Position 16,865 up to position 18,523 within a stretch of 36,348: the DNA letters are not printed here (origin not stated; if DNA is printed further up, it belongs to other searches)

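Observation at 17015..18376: Orphan C5-cytosine methyltransferase with a triplicated ~32-aa unit in the target-recognition region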

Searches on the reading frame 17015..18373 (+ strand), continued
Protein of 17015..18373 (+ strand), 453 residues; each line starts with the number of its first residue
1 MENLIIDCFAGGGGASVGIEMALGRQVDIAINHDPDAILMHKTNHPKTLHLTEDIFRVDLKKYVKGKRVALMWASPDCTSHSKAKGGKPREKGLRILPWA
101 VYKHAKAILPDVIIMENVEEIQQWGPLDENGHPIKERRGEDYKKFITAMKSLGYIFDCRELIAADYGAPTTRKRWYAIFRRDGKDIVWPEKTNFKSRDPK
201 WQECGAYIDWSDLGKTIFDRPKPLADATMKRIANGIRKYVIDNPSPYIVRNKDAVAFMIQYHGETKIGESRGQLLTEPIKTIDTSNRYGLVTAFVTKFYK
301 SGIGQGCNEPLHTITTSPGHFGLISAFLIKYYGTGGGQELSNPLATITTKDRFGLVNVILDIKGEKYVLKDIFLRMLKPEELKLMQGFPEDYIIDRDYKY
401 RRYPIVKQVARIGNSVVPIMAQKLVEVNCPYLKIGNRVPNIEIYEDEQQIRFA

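Call 56: search_solved_structures(query=A1, max_evalue=0.001, show_alignments=4)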
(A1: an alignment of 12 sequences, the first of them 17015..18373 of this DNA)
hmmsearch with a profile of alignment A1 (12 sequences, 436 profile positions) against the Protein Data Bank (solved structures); distinct sequences matched with E-value up to 0.001: 45.
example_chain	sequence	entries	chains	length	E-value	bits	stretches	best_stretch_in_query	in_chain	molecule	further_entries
3g7u_A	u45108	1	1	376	1.4e-20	76.7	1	7-181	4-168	Cytosine-specific methyltransferase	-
9ped_A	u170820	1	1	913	6.6e-16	61.3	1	100-197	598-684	DNA (cytosine-5)-methyltransferase 1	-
9m5u_A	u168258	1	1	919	6.7e-16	61.3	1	100-197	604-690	DNA (cytosine-5)-methyltransferase 1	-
9v4p_A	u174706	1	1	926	6.9e-16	61.3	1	100-197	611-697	DNA (cytosine-5)-methyltransferase 1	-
9peb_A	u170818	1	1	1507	4.4e-15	58.6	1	100-197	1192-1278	DNA (cytosine-5)-methyltransferase 1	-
9pec_A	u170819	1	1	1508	4.4e-15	58.6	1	100-197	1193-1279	DNA (cytosine-5)-methyltransferase 1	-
9m5x_A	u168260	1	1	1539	4.7e-15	58.5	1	100-197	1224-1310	DNA (cytosine-5)-methyltransferase 1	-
9v4o_A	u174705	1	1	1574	5.1e-15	58.4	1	100-197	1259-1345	DNA (cytosine-5)-methyltransferase 1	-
8yf3_A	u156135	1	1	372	3.4e-14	55.7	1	7-185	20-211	Cytosine-specific methyltransferase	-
3pt9_A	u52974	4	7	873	2.5e-13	52.8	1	8-197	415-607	DNA (cytosine-5)-methyltransferase 1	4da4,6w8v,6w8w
5gut_A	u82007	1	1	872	3.1e-13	52.5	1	8-197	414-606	DNA (cytosine-5)-methyltransferase 1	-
5guv_A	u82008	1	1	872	3.3e-13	52.4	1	8-197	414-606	DNA (cytosine-5)-methyltransferase 1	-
3pt6_A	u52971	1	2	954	3.4e-13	52.4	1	8-197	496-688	DNA (cytosine-5)-methyltransferase 1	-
10mh_A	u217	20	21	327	4.7e-13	51.9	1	8-196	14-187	PROTEIN (CYTOSINE-SPECIFIC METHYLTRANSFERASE HHAI) | HaeIII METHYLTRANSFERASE | Modification methylase HhaI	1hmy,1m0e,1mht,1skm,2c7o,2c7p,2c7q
1svu_A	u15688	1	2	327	4.7e-13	51.9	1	8-196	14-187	Modification methylase HhaI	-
2i9k_A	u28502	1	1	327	2.8e-12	49.4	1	8-196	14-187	Modification methylase HhaI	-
3ubt_Y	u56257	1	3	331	1e-10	44.2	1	100-191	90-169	Modification methylase HaeIII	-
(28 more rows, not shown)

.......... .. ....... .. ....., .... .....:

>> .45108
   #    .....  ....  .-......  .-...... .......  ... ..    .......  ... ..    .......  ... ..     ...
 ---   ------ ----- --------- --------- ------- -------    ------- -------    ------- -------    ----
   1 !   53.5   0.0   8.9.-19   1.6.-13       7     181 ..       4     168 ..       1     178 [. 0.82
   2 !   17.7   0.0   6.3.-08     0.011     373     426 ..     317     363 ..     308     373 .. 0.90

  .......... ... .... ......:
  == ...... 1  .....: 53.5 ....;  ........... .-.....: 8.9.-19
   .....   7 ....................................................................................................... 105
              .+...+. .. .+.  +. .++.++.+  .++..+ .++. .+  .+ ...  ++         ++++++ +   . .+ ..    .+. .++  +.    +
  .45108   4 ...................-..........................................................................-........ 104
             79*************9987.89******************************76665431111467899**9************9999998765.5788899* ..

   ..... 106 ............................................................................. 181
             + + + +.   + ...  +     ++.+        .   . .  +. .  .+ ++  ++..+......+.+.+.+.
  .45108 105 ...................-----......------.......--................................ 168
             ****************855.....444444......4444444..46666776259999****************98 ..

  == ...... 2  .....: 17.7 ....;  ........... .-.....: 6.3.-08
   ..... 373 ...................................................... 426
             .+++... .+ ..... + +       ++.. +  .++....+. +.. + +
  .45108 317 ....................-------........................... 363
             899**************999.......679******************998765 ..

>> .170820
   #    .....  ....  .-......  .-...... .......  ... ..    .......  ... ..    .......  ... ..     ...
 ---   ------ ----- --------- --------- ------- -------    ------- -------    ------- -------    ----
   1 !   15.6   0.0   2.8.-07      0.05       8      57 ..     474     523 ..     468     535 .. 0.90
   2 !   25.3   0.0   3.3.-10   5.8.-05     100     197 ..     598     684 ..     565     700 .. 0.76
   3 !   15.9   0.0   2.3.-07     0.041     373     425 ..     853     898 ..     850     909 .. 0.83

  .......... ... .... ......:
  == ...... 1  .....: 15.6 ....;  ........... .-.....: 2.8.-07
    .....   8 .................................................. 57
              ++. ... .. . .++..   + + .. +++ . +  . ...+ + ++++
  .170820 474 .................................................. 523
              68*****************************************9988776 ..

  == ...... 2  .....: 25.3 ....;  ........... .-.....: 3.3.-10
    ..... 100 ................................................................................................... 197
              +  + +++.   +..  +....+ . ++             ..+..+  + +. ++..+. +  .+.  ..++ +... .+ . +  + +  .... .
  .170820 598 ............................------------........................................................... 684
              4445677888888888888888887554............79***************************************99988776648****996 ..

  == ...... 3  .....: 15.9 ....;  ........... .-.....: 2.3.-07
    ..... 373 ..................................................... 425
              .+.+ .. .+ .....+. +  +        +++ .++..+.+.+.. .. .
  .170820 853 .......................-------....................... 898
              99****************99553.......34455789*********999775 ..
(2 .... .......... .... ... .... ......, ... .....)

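Call 60: find_encoding_contigs(protein=window:17015-18373:+, flank=10000, max_places=6)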
Protein window:17015-18373:+ (453 aa): no gene with exactly this product is on record in the collection.

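Call 61: find_encoding_contigs(protein=P0001, flank=8000, max_places=3)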
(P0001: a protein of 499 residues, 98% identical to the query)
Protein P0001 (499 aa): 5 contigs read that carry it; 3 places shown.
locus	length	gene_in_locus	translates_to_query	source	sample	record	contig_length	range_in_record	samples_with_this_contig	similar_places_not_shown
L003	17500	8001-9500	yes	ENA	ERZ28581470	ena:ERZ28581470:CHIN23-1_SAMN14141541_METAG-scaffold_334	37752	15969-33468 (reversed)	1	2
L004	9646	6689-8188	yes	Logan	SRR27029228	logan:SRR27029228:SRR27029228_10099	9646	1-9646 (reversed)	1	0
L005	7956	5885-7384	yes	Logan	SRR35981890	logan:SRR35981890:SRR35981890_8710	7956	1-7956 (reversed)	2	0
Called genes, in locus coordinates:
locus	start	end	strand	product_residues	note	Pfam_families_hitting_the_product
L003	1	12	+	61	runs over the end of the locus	PF12844:HTH_19, PF13443:HTH_26 (weak), PF01381:HTH_3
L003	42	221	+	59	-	-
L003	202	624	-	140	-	-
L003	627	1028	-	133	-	-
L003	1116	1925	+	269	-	PF02498:Bro-N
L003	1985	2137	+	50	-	-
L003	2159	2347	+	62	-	-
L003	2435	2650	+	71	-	-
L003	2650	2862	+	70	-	-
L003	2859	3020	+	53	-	-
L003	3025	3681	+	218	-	PF13479:AAA_24 (faint)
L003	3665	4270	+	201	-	-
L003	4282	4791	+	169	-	PF02732:ERCC4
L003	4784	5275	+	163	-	PF01807:Zn_ribbon_DnaG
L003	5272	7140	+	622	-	PF06048:DUF927, PF18662:HTH_56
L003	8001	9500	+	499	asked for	PF00145:DNA_methylase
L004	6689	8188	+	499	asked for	PF00145:DNA_methylase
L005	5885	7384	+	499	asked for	PF00145:DNA_methylase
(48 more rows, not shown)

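Call 63: find_homologous_proteins(query=P0160, max_evalue=1e-30)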
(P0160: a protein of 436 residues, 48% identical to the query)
Query P0160 (436 aa): 8000 proteins with E <= 1e-30 among 8000 candidates; the best 120 are listed.
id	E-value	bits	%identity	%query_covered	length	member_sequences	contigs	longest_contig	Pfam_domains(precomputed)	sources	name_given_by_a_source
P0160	0.0e+0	1028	100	100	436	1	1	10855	PF00145.24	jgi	-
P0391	3.6e-277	937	82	100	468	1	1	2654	PF00145.24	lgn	-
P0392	2.3e-199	681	63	100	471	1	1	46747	PF00145.24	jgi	jgi:DNA (cytosine-5)-methyltransferase 1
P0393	2.1e-198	678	59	100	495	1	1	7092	PF00145.24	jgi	jgi:DNA (cytosine-5)-methyltransferase 1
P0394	6.3e-180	617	62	100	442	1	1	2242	PF00145.24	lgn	-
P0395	2.7e-173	595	60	100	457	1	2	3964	PF00145.24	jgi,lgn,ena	-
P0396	3.4e-172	591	49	98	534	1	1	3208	PF00145.24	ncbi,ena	-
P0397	2.9e-171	588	53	99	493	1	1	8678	PF00145.24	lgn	-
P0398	1.9e-169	582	56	99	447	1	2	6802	PF00145.24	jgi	jgi:DNA (cytosine-5)-methyltransferase 1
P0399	1.3e-168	580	54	100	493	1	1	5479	PF00145.24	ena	-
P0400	5.5e-168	577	59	100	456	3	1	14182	PF00145.24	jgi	-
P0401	7.1e-168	577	48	89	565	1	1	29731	PF00145.24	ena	-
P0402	1.0e-167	577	52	83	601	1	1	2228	PF00145.24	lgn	-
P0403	1.2e-167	576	58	100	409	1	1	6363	PF00145.24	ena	-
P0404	3.5e-167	575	53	100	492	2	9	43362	PF00145.24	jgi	-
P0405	7.5e-167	574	53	100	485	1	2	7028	PF00145.24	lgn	-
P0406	1.0e-166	573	53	98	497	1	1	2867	PF00145.24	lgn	-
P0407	2.4e-166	572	53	97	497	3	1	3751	PF00145.24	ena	-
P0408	1.4e-165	569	55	100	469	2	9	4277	PF00145.24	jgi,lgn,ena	-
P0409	2.5e-165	569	58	100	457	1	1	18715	PF00145.24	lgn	-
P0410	2.6e-164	565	42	100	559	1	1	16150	PF00145.24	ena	-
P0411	1.6e-163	563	47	89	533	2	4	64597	PF00145.24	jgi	-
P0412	1.9e-163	563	56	99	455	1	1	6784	PF00145.24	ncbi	-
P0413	1.9e-163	562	60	100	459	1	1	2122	PF00145.24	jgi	jgi:DNA (cytosine-5)-methyltransferase 1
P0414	4.4e-163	561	51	100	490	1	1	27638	PF00145.24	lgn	-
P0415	5.6e-163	561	49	100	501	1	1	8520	PF00145.24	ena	-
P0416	6.5e-162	557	49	83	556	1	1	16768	PF00145.24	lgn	-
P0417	7.3e-162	557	55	100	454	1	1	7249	PF00145.24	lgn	-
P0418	1.7e-161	556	45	99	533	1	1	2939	PF00145.24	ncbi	-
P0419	3.8e-161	555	52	99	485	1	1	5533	PF00145.24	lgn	-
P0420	5.8e-161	554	49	100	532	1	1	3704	PF00145.24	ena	-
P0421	9.9e-161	554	57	100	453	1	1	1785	PF00145.24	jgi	jgi:DNA (cytosine-5)-methyltransferase 1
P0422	1.0e-160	554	54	98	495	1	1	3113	PF00145.24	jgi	jgi:DNA (cytosine-5)-methyltransferase 1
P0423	1.4e-160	553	52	99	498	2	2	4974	PF00145.24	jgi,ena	jgi:DNA (cytosine-5)-methyltransferase 1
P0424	1.6e-160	553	48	99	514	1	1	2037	PF00145.24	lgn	-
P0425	6.6e-160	551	69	78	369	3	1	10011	PF00145.24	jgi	jgi:DNA (cytosine-5)-methyltransferase 1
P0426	8.6e-160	550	46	100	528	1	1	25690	PF00145.24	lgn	-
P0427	4.5e-159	548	50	87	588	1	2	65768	PF00145.24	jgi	jgi:DNA (cytosine-5)-methyltransferase 1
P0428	4.9e-159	548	50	83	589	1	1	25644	PF00145.24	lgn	-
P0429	8.3e-159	547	53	100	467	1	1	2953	PF00145.24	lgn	-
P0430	1.3e-158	547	50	100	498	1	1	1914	PF00145.24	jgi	jgi:DNA (cytosine-5)-methyltransferase 1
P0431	2.0e-158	546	52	100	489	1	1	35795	PF00145.24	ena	-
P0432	7.5e-158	544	48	100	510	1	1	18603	PF00145.24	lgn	-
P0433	8.5e-158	544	50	99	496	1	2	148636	PF00145.24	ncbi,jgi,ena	ncbi:MAG: DNA cytosine methyltransferase [Sedimentisphaerales bacterium]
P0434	1.7e-157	543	-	-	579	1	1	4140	PF00145.24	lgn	-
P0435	3.9e-157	542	-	-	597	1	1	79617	PF00145.24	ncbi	-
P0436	7.0e-157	541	48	89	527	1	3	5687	PF00145.24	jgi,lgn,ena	-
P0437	8.1e-157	541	47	99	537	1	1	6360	PF00145.24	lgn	-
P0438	8.6e-157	541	55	99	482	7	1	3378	PF00145.24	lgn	-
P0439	1.0e-156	540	51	99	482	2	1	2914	PF00145.24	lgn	-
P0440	1.2e-156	540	51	99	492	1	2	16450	PF00145.24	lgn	-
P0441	2.3e-156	539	50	100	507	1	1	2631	PF00145.24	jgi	-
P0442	3.1e-156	539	55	97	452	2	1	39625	PF00145.24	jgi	jgi:DNA (cytosine-5)-methyltransferase 1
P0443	4.7e-156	538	52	100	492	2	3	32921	PF00145.24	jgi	-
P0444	6.8e-156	538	50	100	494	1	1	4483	PF00145.24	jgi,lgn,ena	-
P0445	1.1e-155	537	52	100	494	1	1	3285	PF00145.24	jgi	-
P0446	2.3e-155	536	52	99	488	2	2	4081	PF00145.24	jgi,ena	jgi:DNA (cytosine-5)-methyltransferase 1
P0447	2.8e-155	536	44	100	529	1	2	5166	PF00145.24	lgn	-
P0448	4.2e-155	535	49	98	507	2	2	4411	PF00145.24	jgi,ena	-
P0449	1.0e-154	534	45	98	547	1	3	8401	PF00145.24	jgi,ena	-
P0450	2.4e-154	532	55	97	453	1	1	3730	PF00145.24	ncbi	-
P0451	2.8e-154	532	53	100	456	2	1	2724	PF00145.24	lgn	-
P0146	3.0e-154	532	51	100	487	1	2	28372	PF00145.24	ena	-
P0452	6.4e-154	531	-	-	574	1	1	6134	PF00145.24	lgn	-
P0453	6.6e-154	531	52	100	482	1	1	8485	PF00145.24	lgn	-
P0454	1.2e-153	530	47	97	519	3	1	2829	PF00145.24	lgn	-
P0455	4.7e-153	528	54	98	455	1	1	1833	PF00145.24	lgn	-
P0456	3.3e-152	525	51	100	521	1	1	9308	PF00145.24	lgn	-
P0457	3.7e-152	525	46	83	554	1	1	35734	PF00145.24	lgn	-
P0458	4.3e-152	525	51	100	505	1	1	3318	PF00145.24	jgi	jgi:DNA (cytosine-5)-methyltransferase 1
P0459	5.1e-152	525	50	100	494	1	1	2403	PF00145.24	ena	-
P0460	6.7e-152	524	50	100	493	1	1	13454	PF00145.24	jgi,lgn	-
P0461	1.1e-151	524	46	97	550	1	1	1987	PF00145.24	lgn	-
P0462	2.1e-151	523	45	99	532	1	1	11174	PF00145.24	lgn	-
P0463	1.4e-150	520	44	97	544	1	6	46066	PF00145.24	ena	-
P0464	1.4e-150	520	55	100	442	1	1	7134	PF00145.24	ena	-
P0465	1.6e-150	520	49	83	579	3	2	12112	PF00145.24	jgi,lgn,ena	-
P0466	2.6e-150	519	50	98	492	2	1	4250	PF00145.24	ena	-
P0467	3.8e-150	519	51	100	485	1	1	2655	PF00145.24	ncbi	-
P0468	4.0e-150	519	44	100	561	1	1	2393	PF00145.24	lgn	-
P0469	2.1e-149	516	52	100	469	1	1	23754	PF00145.24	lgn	-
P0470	2.9e-149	516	52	99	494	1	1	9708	PF00145.24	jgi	jgi:DNA (cytosine-5)-methyltransferase 1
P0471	4.0e-149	515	39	100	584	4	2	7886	PF00145.24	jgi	jgi:DNA (cytosine-5)-methyltransferase 1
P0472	8.9e-149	514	45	84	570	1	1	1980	PF00145.24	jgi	jgi:DNA (cytosine-5)-methyltransferase 1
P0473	3.0e-148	512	45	86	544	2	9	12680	PF00145.24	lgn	-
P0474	3.0e-148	512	46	98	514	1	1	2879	PF00145.24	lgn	-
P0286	3.9e-148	512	41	97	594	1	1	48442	PF00145.24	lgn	-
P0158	1.0e-147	511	49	82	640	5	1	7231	PF00145.24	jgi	jgi:DNA (cytosine-5)-methyltransferase 1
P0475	2.0e-147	510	47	97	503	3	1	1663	PF00145.24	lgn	-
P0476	2.4e-147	509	49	98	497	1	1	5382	PF00145.24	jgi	jgi:DNA (cytosine-5)-methyltransferase 1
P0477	4.9e-147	508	53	94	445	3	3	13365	PF00145.24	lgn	-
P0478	5.9e-147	508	41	97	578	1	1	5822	PF00145.24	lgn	-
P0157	9.0e-147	508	47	97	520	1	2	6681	PF00145.24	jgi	jgi:DNA (cytosine-5)-methyltransferase 1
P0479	1.7e-146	507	56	100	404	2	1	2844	PF00145.24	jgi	jgi:DNA (cytosine-5)-methyltransferase 1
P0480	2.2e-146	506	45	97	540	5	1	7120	PF00145.24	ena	-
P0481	3.1e-146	506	54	97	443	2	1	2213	PF00145.24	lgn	-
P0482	3.4e-146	506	63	78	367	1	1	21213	PF00145.24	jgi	jgi:DNA (cytosine-5)-methyltransferase 1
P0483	4.0e-146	505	46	86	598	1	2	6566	PF00145.24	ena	-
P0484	4.5e-146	505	40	100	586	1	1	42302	PF00145.24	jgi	jgi:DNA (cytosine-5)-methyltransferase 1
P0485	5.1e-146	505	51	100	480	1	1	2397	PF00145.24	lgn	-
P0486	8.0e-146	504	50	98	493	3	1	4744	PF00145.24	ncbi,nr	ncbi:MAG TPA: DNA cytosine methyltransferase [Anaerolineae bacterium]|nr:DNA cytosine methyltransfer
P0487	9.4e-146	504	54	97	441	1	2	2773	PF00145.24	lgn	-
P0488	1.0e-145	504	48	98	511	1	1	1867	PF00145.24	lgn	-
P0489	1.0e-145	504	44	97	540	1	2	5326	PF00145.24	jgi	jgi:DNA (cytosine-5)-methyltransferase 1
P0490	1.2e-145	504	47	97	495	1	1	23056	PF00145.24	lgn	-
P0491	1.6e-145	503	47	97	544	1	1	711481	PF00145.24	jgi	jgi:DNA (cytosine-5)-methyltransferase 1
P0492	1.9e-145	503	52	97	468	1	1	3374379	PF00145.24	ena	-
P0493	3.1e-145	502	52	97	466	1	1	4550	PF00145.24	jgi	jgi:DNA (cytosine-5)-methyltransferase 1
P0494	3.2e-145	502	44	98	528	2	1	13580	PF00145.24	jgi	-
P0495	3.6e-145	502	45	94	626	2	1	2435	PF00145.24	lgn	-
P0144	1.2e-144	501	-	-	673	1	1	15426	PF00145.24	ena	-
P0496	1.3e-144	500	49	97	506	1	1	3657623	PF00145.24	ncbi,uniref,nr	ncbi:DNA cytosine methyltransferase [Thermicanus aegyptius]|uniref:DNA cytosine methyltransferase n=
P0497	1.3e-144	500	49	97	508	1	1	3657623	PF00145.24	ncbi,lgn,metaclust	metaclust:status=active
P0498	1.7e-144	500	49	84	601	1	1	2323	PF00145.24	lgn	-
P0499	1.8e-144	500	51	83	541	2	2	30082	PF00145.24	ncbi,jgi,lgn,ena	-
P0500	2.0e-144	500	52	97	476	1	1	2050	PF00145.24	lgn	-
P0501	2.6e-144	499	41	97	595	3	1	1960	PF00145.24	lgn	-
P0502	2.8e-144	499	51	97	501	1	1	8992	PF00145.24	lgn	-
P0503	2.8e-144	499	47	97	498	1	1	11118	PF00145.24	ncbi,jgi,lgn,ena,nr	ncbi:MAG: DNA cytosine methyltransferase [Deltaproteobacteria bacterium]|nr:DNA cytosine methyltrans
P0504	2.9e-144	499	-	-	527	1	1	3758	PF00145.24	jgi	jgi:DNA (cytosine-5)-methyltransferase 1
